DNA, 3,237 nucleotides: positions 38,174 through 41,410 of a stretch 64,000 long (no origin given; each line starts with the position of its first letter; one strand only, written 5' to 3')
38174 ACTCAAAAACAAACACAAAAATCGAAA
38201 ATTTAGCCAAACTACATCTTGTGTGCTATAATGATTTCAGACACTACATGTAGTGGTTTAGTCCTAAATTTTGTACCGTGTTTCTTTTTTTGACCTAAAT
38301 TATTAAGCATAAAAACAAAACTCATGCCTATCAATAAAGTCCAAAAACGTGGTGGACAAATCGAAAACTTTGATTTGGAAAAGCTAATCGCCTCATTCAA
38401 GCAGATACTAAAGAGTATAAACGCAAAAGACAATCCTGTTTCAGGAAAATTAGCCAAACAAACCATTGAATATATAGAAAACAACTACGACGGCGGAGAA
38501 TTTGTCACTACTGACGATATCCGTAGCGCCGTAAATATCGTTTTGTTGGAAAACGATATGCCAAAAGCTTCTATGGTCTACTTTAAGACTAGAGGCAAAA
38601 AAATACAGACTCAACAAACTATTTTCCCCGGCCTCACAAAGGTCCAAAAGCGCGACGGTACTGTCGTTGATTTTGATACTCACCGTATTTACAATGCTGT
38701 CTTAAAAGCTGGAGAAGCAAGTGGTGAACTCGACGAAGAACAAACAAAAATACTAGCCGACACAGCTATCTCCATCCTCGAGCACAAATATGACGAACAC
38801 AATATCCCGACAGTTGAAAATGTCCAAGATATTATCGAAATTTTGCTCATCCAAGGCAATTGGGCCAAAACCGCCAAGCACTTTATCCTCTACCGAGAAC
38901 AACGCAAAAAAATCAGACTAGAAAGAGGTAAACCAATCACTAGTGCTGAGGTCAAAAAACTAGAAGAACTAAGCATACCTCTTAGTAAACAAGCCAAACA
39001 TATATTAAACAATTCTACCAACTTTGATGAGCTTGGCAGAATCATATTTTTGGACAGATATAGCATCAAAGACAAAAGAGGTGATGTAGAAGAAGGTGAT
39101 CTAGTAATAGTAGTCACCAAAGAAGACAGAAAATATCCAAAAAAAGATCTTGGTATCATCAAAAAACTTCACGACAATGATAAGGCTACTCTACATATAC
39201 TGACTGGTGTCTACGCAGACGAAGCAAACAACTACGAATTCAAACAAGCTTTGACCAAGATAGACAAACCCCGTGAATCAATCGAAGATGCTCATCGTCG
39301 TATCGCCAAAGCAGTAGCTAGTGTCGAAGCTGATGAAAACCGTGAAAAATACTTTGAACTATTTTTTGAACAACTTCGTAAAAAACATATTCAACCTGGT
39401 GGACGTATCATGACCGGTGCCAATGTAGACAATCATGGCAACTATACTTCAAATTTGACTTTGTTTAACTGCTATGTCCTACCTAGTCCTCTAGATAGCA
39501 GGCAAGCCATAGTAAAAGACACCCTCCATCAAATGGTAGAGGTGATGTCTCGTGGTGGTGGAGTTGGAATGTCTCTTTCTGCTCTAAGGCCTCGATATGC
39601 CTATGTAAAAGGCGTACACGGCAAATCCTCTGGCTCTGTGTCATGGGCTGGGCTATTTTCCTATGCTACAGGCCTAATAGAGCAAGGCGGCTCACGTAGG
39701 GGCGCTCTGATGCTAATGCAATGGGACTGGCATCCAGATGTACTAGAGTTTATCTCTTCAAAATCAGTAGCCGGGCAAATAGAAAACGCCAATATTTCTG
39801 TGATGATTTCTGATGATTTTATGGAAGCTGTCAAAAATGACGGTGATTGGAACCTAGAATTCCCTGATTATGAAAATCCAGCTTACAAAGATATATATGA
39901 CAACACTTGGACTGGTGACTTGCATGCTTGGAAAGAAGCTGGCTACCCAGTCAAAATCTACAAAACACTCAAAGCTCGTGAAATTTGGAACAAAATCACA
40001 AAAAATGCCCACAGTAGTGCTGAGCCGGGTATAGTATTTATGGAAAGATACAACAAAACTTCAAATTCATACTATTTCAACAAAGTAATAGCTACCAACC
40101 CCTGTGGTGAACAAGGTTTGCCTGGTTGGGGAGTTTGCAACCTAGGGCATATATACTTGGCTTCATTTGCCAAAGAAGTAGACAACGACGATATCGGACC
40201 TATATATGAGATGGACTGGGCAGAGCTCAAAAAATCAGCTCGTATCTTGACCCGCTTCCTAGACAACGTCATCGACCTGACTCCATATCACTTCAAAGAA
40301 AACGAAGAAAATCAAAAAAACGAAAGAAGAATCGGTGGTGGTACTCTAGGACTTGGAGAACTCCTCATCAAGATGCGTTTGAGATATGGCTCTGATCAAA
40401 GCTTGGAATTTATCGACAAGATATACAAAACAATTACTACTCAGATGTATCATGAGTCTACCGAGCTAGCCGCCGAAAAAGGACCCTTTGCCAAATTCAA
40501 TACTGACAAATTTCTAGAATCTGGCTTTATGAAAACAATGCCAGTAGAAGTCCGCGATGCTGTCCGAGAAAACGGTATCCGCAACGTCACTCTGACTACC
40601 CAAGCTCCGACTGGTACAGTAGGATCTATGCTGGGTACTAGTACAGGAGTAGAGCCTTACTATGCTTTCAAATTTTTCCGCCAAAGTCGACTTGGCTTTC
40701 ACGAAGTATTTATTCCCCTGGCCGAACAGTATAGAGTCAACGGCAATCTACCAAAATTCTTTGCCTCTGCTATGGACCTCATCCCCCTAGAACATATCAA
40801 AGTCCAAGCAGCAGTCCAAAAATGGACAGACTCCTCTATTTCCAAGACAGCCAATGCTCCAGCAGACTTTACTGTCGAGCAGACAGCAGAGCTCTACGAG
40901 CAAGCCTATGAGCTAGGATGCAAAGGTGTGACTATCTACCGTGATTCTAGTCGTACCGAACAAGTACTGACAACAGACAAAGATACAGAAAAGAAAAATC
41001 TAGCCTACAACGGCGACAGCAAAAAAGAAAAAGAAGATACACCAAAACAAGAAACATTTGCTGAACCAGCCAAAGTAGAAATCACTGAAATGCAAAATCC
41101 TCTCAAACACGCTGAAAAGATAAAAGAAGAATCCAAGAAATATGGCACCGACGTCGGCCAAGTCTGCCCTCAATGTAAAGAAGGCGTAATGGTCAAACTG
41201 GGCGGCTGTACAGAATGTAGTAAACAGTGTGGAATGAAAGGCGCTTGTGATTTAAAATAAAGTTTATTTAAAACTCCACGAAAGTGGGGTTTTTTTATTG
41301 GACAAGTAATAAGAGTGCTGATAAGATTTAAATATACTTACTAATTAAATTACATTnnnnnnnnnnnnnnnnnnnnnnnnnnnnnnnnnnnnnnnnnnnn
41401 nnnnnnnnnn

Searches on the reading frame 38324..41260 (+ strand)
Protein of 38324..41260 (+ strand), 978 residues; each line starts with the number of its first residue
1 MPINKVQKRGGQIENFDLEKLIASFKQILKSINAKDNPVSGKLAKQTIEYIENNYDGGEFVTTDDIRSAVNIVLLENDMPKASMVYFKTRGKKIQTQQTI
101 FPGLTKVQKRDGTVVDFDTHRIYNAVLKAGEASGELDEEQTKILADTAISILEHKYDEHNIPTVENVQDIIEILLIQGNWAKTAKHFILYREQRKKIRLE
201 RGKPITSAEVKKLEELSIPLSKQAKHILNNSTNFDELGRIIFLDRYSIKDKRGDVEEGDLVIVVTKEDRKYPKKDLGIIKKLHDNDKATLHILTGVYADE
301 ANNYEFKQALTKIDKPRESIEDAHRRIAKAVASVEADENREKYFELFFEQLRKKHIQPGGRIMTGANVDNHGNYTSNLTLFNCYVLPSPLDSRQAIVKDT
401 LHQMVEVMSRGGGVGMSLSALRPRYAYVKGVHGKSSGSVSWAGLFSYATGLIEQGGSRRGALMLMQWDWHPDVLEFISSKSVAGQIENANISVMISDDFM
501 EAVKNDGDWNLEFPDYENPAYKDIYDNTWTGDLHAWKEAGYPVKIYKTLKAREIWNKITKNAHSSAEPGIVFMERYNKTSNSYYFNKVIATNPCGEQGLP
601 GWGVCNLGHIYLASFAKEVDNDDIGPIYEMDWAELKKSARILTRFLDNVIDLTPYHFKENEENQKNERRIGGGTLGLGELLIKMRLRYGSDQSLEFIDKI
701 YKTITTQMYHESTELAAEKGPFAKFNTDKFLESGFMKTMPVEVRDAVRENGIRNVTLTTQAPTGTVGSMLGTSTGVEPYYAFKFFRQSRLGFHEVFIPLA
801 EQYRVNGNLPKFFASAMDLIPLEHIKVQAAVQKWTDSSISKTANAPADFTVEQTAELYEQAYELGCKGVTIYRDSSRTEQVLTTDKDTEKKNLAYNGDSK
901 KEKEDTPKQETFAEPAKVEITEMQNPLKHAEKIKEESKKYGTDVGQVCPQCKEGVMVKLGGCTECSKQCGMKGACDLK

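Call 4: search_protein_families(library=pfam, proteins=[window:38324-41260:+])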
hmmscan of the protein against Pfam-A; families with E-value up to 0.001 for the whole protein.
window:38324-41260:+ (978 aa): 3 families
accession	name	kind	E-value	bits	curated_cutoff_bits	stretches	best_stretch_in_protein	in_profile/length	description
PF02867.20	Ribonuc_red_lgC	-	3.2e-109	366.4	23.9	1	383-872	3-523/523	Ribonucleotide reductase, barrel domain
PF03477.21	ATP-cone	-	5.2e-24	85.1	25.8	2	106-196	2-88/88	ATP cone domain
PF00317.26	Ribonuc_red_lgN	-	8.3e-10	39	28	1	314-368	21-74/77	Ribonucleotide reductase, all-alpha domain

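Call 6: search_protein_families(library=ncbifam, proteins=[window:38324-41260:+], max_evalue=0.01)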
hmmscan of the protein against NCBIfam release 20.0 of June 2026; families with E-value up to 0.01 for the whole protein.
window:38324-41260:+ (978 aa): 24 families
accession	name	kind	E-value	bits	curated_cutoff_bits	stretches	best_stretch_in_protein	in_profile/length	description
NF005991.0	PRK08115.1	equivalog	1.1e-194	648.9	854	2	487-976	367-857/858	vitamin B12-dependent ribonucleotide reductase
TIGR02504.1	NrdJ_Z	equivalog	2.1e-161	538.5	399.95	2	316-807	18-504/606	adenosylcobalamin-dependent ribonucleoside-diphosphate reductase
NF006417.0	PRK08665.1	equivalog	1.2e-126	423.9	961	2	315-788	32-453/759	vitamin B12-dependent ribonucleotide reductase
NF005010.0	PRK06406.1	subfamily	2.6e-109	366.6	1125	2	105-788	5-606/771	vitamin B12-dependent ribonucleotide reductase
NF005401.0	PRK06948.1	subfamily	9.1e-93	311.9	906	1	318-892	31-600/604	ribonucleotide reductase-like protein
TIGR02506.1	NrdE_NrdA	equivalog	9.3e-81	272.1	341.05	1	313-870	16-610/616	ribonucleoside-diphosphate reductase subunit alpha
NF006207.0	PRK08332.1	equivalog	7.4e-76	255.5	2400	4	582-788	1231-1442/1684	vitamin B12-dependent ribonucleotide reductase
NF005544.0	PRK07207.1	equivalog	5.5e-57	193.2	965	3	382-727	363-717/965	ribonucleoside-diphosphate reductase subunit alpha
NF005122.0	PRK06556.1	equivalog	2.9e-54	184.2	859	3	485-783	284-573/960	vitamin B12-dependent ribonucleotide reductase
NF005101.0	PRK06539.1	equivalog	7.4e-54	183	988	1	363-795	209-658/822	ribonucleoside-diphosphate reductase subunit alpha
NF009028.0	PRK12364.1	equivalog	5.3e-51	173.6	1377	3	631-876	585-831/842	ribonucleoside-diphosphate reductase subunit alpha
NF009029.0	PRK12365.1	equivalog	2e-49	168.4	1350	3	378-730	442-802/1046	ribonucleoside-diphosphate reductase subunit alpha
NF005736.0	PRK07562.1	equivalog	3.3e-46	157.4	1737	3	481-728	391-603/1222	vitamin B12-dependent ribonucleotide reductase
NF006279.0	PRK08447.1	equivalog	6.4e-46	157.1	1082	2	634-888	512-783/789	ribonucleoside-diphosphate reductase subunit alpha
NF005483.0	PRK07088.1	equivalog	1e-39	136.3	1214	2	631-876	507-753/764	ribonucleoside-diphosphate reductase subunit alpha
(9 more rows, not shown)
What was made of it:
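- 38324..41260 (+): nrdJ, the regulated gene: an adenosylcobalamin-dependent class II ribonucleotide reductase of 978 aa with two N-terminal ATP-cones. Pfam finds Ribonuc_red_lgC, Ribonuc_red_lgN and two ATP-cones (calls 4, 6).
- Checked: The downstream ORF (38324-41260, 978 aa) is NrdJ: TIGR02504 scores 538 bits against a cut-off of 400, and Pfam finds the RNR barrel and two ATP-cones (calls 4, 6).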

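Call 8: find_encoding_contigs(protein=window:38324-41260:+, flank=10000, max_places=6)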
Protein window:38324-41260:+ (978 aa): 4 contigs read that carry it; 3 places shown.
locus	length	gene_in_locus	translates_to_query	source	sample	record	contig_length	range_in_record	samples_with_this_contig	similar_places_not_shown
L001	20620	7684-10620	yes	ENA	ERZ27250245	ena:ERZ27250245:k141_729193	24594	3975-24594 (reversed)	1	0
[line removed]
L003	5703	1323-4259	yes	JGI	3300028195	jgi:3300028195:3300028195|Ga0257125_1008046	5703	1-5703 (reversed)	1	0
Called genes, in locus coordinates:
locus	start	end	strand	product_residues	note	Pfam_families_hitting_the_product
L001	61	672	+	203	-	PF00578:AhpC-TSA, PF08534:Redoxin, PF10417:1-cysPrx_C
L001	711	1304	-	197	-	-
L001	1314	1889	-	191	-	-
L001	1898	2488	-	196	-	-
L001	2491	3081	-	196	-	-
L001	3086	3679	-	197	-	-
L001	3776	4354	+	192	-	PF01928:CYTH (weak)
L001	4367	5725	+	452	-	PF00753:Lactamase_B, PF23023:Anti-Pycsar_Apyc1, PF12706:Lactamase_B_2, PF16661:Lactamase_B_6, PF10996:Beta-Casp, PF07521:RMMBL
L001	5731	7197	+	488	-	PF10648:Gmad2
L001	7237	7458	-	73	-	-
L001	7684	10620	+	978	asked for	PF03477:ATP-cone, PF00317:Ribonuc_red_lgN, PF02867:Ribonuc_red_lgC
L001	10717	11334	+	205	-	-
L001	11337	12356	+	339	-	-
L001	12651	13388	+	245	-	-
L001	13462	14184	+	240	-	-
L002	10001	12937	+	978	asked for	PF03477:ATP-cone, PF00317:Ribonuc_red_lgN, PF02867:Ribonuc_red_lgC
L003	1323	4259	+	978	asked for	PF03477:ATP-cone, PF00317:Ribonuc_red_lgN, PF02867:Ribonuc_red_lgC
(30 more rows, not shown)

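Call 9: find_related_loci(query=window:38324-41260:+, collection=genome_contigs, flank=10000)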
Query window:38324-41260:+ (978 aa) in genome_contigs; peptide patterns used: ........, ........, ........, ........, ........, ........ (x = any residue, [..] = any of these).
93 stretches matched a pattern; 50 encode a relative of the query (tblastn E <= 1e-3); 50 distinct loci.
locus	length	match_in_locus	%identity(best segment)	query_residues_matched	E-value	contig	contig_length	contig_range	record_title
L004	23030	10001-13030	73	1-978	0e+0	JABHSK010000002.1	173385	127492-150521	MAG: Candidatus Parcubacteria bacterium isolate SI039_bin36 k141_2263554, whole genome shotgun sequence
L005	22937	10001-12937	74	1-978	0e+0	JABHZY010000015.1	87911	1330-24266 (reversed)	MAG: Candidatus Komeilibacteria bacterium isolate SI047_bin95 k141_783532, whole genome shotgun sequence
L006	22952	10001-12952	72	1-978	0e+0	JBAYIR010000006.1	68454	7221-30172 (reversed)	MAG: Patescibacteria group bacterium isolate SO_2016_GW1_35 scaffold00868_OW334_2016, whole genome shotgun sequence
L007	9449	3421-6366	73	5-978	0e+0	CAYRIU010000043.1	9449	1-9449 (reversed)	MAG TPA_asm: uncultured Gammaproteobacteria bacterium isolate SRP135725_co2_189 genome assembly, contig: k141_2868205, w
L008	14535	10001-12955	72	5-978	0e+0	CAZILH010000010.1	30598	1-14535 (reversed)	MAG TPA_asm: uncultured Gammaproteobacteria bacterium isolate SRP220891_co1_37 genome assembly, contig: NODE_2849_length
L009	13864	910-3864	72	5-978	0e+0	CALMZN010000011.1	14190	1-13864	MAG TPA_asm: uncultured bacterium isolate SRR5468112_bin.23_CONCOCT_v1.1_MAG genome assembly, contig: ERZ781236.909, who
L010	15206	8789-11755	73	3-978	0e+0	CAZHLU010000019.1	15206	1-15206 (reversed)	MAG TPA_asm: uncultured Gammaproteobacteria bacterium isolate SRP135725_co1_218 genome assembly, contig: NODE_5146_lengt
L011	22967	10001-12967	73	3-978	0e+0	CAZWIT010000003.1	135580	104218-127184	MAG TPA_asm: uncultured Gammaproteobacteria bacterium isolate SRP300315_co1_55 genome assembly, contig: NODE_54_length_1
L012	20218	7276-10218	73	5-978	0e+0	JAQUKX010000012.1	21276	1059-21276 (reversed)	MAG: Patescibacteria group bacterium isolate STD1_117 NODE_5489_length_21276_cov_4.010733_Sandtown_D1, whole genome shot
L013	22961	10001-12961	72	5-978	0e+0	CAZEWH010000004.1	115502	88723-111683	MAG TPA_asm: uncultured Gammaproteobacteria bacterium isolate SRP077602_co5_241 genome assembly, contig: NODE_491_length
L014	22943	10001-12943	71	3-978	0e+0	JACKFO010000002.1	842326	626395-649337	MAG: Candidatus Nomurabacteria bacterium isolate HK-STAS-PATE-4 HK-STAS-PATE-4_2, whole genome shotgun sequence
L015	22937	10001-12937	72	1-978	0e+0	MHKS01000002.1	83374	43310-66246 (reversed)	MAG: Candidatus Komeilibacteria bacterium RIFOXYD1_FULL_37_29 rifoxyd1_full_scaffold_166, whole genome shotgun sequence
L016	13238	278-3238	69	6-978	0e+0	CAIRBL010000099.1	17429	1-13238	uncultured bacterium isolate LaPlata-b_bin-0293 genome assembly, contig: bin-0293:099/105, whole genome shotgun sequence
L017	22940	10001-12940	69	3-978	0e+0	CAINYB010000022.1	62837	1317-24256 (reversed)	uncultured bacterium isolate LaPlata-7m-a_bin-459 genome assembly, contig: bin-459:22/28, whole genome shotgun sequence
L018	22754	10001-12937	68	1-978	0e+0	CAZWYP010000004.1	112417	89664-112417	MAG TPA_asm: uncultured Gammaproteobacteria bacterium isolate binchicken_co16_344 genome assembly, contig: NODE_277_leng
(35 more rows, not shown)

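Call 40: list_cluster_members(proteins=[window:38324-41260:+, window:36371-37837:+, window:35007-36365:+])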
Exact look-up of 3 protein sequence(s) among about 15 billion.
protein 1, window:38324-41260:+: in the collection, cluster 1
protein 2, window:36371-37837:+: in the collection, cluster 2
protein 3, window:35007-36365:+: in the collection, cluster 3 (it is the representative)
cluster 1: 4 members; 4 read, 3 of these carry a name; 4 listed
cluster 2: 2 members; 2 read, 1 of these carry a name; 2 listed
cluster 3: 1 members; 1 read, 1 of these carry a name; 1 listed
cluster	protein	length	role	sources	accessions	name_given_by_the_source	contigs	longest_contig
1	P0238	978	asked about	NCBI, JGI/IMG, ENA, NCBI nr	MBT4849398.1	adenosylcobalamin-dependent ribonucleoside-diphosphate reductase [Candidatus ... | ribonucleoside-diphosphate reductase alpha chain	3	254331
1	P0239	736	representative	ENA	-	-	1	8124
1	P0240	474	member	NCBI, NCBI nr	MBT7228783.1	hypothetical protein HN859_04655, partial [Candidatus Parcubacteria bacterium] | hypothetical protein [Candidatus Parcubacteria bacterium]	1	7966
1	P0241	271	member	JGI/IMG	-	ribonucleoside-diphosphate reductase alpha chain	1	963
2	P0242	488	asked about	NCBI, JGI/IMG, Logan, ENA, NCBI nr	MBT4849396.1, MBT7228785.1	hypothetical protein HON36_00925 [Candidatus Parcubacteria bacterium] | hypothetical protein | hypothetical protein [Candidatus Parcubacteria bacterium]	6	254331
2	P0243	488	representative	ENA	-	-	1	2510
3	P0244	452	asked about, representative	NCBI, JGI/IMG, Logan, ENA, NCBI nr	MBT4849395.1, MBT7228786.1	MBL fold metallo-hydrolase [Candidatus Parcubacteria bacterium] | metallo-beta-lactamase family protein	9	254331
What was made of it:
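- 38324..41260 (+): The protein is NCBI MBT4849398.1 (call 40).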
